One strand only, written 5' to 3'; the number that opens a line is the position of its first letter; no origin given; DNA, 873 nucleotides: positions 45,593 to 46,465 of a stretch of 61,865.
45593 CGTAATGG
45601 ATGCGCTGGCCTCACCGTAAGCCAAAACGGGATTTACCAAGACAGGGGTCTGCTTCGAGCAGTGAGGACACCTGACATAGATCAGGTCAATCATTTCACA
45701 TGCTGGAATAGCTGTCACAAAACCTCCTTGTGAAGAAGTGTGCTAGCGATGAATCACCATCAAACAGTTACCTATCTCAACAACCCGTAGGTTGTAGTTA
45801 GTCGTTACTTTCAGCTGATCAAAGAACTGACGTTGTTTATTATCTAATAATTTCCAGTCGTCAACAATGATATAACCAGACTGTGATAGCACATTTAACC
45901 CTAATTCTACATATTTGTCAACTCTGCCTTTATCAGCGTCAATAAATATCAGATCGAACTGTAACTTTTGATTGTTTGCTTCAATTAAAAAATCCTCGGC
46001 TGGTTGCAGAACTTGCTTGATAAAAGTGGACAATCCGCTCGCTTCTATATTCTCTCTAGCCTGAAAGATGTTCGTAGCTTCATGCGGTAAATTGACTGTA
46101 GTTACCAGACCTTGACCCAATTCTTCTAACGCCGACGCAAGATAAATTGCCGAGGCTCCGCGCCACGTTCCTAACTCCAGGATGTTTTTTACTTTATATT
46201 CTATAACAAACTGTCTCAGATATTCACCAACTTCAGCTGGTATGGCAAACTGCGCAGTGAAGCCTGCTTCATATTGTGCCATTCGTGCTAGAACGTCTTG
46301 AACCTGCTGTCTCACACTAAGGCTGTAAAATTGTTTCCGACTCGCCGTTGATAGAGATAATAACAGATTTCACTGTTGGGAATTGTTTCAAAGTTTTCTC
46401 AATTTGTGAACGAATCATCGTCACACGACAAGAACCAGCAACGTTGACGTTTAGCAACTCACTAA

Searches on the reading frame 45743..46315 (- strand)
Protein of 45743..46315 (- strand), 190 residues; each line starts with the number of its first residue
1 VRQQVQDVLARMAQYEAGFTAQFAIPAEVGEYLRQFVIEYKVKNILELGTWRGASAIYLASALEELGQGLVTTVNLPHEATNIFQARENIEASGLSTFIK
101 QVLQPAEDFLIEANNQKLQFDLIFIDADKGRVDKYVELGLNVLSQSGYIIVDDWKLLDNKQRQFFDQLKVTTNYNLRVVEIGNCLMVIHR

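Call 9: search_protein_families(library=pfam, proteins=[window:45743-46315:-], max_evalue=0.01)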
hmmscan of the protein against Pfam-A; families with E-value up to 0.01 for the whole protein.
window:45743-46315:- (190 aa): 4 families
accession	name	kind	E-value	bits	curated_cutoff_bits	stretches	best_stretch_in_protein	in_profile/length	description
PF01596.23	Methyltransf_3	-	1.5e-17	64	22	1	20-153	23-154/204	O-methyltransferase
PF13578.12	Methyltransf_24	-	5.6e-14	53.3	26.3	1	46-154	1-105/105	Methyltransferase domain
PF05711.17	TylF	-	8.7e-05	22.3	23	0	44-67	94-117/264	Macrocin-O-methyltransferase (TylF)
PF04989.18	RMNT_CmcI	-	0.00013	22.2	23.2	1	35-165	26-159/206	Rhamnosyl O-methyltransferase/CmcI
